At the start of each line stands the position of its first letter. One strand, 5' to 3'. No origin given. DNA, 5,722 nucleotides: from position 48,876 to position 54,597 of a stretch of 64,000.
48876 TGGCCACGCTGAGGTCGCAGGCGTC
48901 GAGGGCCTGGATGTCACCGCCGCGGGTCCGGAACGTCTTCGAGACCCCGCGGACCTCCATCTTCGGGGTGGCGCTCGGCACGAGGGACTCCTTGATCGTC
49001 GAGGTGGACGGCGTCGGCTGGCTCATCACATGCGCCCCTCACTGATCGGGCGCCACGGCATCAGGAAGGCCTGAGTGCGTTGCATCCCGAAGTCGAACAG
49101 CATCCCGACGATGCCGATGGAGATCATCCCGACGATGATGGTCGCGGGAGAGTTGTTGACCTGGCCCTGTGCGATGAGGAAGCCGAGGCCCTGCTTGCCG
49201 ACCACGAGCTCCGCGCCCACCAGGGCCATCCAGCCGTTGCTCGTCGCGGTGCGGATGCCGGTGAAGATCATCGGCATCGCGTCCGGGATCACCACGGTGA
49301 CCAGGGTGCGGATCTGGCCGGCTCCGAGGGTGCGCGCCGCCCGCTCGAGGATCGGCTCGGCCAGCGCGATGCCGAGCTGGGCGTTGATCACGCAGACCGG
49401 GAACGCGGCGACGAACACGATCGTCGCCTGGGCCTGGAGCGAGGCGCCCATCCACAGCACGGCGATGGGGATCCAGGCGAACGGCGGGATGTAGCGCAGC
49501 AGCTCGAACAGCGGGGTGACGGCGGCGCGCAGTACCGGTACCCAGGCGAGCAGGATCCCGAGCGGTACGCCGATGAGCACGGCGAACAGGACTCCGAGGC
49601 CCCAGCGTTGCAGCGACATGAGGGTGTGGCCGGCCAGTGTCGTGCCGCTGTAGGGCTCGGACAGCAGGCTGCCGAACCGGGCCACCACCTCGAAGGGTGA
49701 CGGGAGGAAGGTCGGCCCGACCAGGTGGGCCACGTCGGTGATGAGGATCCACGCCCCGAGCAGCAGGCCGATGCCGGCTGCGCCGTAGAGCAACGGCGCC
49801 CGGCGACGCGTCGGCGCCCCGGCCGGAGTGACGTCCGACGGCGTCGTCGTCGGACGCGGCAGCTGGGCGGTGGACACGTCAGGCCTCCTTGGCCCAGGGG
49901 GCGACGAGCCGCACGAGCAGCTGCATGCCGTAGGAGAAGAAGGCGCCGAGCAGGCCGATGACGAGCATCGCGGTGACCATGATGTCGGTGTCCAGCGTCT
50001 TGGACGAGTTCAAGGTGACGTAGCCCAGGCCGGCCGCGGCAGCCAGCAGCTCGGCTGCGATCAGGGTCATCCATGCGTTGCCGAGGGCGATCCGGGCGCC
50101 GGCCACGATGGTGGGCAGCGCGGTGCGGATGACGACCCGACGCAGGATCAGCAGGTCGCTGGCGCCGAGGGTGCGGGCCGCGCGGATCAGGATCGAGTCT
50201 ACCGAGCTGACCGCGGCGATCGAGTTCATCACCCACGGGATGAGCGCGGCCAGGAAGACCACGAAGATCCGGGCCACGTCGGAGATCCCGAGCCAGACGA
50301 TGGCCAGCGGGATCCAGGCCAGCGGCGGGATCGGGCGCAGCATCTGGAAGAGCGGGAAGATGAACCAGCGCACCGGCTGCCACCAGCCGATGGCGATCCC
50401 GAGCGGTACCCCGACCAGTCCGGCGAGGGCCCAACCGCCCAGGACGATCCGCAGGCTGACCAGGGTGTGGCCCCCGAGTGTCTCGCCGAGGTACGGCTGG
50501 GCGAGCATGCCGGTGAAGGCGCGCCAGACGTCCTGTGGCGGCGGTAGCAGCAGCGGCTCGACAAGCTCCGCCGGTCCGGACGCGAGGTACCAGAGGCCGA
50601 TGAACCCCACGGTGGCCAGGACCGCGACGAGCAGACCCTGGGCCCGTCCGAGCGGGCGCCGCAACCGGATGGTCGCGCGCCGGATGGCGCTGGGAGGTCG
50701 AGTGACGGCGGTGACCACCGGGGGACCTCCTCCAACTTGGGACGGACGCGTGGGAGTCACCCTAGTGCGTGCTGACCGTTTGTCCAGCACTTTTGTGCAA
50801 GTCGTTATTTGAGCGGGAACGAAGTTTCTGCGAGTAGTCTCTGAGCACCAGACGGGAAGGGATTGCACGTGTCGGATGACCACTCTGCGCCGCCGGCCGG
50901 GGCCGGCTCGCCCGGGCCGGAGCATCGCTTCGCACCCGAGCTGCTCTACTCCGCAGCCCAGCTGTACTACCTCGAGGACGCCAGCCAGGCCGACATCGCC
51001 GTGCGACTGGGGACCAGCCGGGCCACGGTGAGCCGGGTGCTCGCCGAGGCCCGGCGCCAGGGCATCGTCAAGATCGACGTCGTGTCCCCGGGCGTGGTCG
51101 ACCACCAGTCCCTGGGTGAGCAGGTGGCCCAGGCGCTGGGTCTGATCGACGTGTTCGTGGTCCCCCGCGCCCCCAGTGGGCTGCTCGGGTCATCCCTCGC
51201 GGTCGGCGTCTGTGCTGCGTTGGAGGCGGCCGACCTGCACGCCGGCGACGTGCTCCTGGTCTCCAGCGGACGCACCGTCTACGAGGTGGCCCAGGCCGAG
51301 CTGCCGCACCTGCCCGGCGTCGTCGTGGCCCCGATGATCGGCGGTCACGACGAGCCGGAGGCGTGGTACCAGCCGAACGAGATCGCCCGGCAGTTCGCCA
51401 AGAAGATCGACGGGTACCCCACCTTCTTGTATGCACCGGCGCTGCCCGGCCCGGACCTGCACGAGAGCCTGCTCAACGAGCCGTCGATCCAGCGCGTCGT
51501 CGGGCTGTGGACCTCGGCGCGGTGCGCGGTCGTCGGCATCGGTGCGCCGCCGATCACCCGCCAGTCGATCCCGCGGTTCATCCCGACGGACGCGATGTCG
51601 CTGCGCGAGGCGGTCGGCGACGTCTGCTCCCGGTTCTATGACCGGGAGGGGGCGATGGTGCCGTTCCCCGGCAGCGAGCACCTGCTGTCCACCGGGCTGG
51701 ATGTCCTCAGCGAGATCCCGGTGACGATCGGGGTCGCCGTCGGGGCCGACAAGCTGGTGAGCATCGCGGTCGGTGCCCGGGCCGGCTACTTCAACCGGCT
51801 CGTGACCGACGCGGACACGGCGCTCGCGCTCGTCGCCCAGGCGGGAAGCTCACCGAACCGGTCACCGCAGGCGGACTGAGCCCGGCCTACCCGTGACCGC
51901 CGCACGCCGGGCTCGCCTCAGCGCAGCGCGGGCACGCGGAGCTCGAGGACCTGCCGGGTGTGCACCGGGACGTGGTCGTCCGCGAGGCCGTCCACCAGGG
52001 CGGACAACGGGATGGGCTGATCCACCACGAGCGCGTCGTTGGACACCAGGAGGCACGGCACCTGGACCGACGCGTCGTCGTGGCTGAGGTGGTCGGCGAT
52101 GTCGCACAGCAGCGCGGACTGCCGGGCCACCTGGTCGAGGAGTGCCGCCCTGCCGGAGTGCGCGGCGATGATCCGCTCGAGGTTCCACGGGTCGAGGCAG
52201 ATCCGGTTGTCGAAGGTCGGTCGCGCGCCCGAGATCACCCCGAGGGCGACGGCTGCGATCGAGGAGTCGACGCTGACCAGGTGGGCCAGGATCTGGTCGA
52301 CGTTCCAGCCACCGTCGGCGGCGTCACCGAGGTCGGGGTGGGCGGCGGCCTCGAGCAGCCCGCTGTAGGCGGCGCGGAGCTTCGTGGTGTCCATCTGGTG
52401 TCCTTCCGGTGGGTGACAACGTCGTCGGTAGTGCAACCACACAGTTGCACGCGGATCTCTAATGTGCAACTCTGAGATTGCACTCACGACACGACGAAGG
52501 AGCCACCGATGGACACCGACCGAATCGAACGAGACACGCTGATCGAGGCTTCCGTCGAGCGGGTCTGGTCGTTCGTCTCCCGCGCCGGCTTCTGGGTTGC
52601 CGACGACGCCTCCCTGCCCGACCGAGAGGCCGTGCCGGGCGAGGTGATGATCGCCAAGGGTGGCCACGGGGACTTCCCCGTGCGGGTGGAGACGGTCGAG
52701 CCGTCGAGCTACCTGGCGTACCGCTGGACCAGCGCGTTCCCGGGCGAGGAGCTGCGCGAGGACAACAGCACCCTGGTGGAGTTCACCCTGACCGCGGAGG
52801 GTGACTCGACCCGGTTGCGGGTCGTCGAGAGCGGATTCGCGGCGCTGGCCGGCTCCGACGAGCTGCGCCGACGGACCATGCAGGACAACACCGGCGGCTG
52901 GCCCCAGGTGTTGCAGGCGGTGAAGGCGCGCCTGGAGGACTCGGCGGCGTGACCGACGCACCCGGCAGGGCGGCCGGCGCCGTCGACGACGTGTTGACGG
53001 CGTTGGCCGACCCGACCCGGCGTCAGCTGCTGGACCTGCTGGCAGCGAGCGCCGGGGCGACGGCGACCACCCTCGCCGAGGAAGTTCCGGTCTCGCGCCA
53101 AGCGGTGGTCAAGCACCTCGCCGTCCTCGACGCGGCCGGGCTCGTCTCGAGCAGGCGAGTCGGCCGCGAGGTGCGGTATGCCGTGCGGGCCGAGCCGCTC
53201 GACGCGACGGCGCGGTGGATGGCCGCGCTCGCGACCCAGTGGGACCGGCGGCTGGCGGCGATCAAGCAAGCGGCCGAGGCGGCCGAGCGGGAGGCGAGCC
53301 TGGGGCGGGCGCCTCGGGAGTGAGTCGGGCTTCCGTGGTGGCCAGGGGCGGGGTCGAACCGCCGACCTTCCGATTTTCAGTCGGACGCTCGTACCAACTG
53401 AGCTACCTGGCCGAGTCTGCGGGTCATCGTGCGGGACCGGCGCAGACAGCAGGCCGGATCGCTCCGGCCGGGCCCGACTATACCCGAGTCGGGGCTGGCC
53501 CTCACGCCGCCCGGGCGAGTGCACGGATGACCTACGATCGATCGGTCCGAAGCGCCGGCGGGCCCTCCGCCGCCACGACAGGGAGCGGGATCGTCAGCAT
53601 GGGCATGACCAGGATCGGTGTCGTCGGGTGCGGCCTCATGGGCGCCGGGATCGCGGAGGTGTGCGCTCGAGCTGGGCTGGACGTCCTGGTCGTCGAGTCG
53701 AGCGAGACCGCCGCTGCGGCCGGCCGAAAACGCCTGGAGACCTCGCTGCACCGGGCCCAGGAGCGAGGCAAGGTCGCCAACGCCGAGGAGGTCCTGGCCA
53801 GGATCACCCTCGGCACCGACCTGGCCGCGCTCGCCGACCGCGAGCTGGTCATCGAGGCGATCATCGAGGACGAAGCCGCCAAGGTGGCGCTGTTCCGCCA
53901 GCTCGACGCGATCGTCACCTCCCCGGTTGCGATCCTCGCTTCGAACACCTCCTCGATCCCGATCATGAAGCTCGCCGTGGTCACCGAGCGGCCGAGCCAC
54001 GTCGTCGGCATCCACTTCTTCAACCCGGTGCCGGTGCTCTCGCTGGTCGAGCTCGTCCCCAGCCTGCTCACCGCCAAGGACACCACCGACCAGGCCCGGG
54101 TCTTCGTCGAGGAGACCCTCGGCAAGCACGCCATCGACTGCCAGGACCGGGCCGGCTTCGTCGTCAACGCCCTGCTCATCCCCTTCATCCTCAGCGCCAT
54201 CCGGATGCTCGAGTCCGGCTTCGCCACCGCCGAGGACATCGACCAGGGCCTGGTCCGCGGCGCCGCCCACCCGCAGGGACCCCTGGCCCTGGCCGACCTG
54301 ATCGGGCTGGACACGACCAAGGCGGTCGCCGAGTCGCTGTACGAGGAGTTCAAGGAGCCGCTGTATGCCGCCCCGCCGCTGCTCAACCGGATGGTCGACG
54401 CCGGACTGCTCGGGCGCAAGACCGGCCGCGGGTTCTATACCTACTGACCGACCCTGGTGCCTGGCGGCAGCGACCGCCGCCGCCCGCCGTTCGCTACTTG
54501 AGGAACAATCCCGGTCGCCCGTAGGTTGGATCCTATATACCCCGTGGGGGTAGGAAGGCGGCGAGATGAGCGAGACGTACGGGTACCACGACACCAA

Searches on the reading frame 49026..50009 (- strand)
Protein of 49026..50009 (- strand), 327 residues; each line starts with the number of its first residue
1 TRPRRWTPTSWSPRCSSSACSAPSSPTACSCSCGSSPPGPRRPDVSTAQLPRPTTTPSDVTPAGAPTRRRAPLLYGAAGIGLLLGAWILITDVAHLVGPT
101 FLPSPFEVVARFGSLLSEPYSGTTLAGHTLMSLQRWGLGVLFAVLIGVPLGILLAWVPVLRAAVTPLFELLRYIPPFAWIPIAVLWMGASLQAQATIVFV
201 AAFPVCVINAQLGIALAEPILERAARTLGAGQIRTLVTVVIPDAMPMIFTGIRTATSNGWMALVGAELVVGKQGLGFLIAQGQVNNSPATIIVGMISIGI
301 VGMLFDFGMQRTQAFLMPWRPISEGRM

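Call 44: search_protein_families(library=pfam, proteins=[window:49026-50009:-], max_evalue=0.001)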
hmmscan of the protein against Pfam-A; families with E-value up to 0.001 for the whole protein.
window:49026-50009:- (327 aa): 1 family
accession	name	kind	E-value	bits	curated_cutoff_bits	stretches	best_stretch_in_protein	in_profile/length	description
PF00528.27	BPD_transp_1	-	9.1e-21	74.9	26.4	1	147-316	1-178/184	Binding-protein-dependent transport system inner membrane component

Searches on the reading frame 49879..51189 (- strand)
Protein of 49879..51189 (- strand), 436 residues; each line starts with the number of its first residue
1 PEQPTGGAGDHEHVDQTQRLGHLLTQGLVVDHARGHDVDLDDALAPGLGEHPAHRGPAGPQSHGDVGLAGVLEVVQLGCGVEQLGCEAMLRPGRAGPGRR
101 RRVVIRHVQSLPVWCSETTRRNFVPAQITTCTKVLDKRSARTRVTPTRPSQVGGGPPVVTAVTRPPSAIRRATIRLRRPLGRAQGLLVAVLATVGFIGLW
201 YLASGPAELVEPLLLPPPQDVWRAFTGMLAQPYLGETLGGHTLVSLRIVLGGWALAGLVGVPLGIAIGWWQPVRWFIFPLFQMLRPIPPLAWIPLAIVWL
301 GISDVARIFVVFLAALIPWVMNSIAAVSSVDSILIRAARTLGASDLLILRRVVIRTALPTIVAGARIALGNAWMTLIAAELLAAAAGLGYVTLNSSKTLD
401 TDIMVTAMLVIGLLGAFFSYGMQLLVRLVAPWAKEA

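Call 44: search_protein_families(library=pfam, proteins=[window:49879-51189:-], max_evalue=0.001)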
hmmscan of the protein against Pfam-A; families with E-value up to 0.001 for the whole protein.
window:49879-51189:- (436 aa): 1 family
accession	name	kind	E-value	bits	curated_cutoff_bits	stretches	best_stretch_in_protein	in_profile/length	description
PF00528.27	BPD_transp_1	-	4.5e-22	79.1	26.4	1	260-432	1-181/184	Binding-protein-dependent transport system inner membrane component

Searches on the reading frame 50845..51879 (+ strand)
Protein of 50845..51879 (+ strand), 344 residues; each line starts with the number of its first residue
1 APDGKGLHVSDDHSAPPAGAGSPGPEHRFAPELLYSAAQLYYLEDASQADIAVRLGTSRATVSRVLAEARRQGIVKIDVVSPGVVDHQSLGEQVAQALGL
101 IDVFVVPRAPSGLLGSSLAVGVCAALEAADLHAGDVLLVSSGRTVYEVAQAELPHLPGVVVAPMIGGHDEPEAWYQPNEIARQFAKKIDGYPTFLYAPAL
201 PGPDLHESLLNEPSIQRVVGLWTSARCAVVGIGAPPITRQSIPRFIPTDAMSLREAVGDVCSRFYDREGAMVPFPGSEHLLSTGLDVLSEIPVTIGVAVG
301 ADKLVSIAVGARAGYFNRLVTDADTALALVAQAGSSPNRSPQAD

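Call 44: search_protein_families(library=pfam, proteins=[window:50845-51879:+], max_evalue=0.001)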
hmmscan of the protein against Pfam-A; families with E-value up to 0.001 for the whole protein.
window:50845-51879:+ (344 aa): 8 families
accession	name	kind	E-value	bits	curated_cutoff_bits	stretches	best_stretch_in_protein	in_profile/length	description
PF04198.19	Sugar-bind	-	7.5e-38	130.6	27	1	88-330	7-256/257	Putative sugar-binding domain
PF13545.12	HTH_Crp_2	-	3.2e-07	30.7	27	1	46-76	23-53/70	Crp-like helix-turn-helix domain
PF12802.13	MarR_2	-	9.5e-06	26.1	27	1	40-76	14-51/61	MarR family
PF04545.22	Sigma70_r4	-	2.5e-05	24.1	24.1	1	39-71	14-46/50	Sigma-70, region 4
PF08281.18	Sigma70_r4_2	-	0.00011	22.3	25.7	1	40-71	21-52/54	Sigma-70, region 4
PF13936.12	HTH_38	-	0.00056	20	27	0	39-67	14-42/44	Helix-turn-helix domain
PF13518.12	HTH_28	-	0.0006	20.3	25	0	40-74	7-41/52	Helix-turn-helix domain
PF13412.12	HTH_24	-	0.00088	19.2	21.9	0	46-76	18-48/48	Winged helix-turn-helix DNA-binding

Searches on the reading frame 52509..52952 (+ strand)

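Call 44: search_protein_families(library=pfam, proteins=[window:52509-52952:+], max_evalue=0.001)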
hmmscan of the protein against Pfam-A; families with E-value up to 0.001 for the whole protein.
window:52509-52952:+ (147 aa): 1 family
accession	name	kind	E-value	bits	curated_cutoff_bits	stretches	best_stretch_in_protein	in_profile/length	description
PF08327.17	AHSA1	-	3.4e-09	37.4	22.1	1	14-143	2-125/125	Activator of Hsp90 ATPase homolog 1-like protein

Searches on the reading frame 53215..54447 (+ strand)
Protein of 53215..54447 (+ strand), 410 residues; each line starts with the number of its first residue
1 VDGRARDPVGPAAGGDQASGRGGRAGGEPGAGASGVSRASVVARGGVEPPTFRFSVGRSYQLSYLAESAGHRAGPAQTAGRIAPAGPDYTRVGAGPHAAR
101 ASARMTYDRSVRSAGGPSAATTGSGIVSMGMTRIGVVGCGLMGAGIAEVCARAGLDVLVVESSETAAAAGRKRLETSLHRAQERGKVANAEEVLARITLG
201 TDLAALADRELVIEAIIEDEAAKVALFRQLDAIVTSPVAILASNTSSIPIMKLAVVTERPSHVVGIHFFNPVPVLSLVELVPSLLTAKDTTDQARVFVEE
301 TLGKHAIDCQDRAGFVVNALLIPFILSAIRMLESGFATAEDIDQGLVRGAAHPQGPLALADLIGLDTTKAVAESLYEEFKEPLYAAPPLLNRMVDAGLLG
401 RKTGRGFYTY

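Call 44: search_protein_families(library=pfam, proteins=[window:53215-54447:+], max_evalue=0.001)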
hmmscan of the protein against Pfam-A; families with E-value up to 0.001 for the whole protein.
window:53215-54447:+ (410 aa): 4 families
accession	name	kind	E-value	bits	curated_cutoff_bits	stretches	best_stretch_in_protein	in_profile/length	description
PF02737.24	3HCDH_N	-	1.5e-53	181.8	22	1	134-311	2-179/180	3-hydroxyacyl-CoA dehydrogenase, NAD binding domain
PF00725.27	3HCDH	-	1.7e-31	109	22.1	1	314-410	1-97/97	3-hydroxyacyl-CoA dehydrogenase, C-terminal domain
PF03446.21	NAD_binding_2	-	0.00011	22.6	21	1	133-209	1-75/161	NAD binding domain of 6-phosphogluconate dehydrogenase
PF01266.30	DAO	-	0.00063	19.8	27.9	0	134-171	2-41/353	FAD dependent oxidoreductase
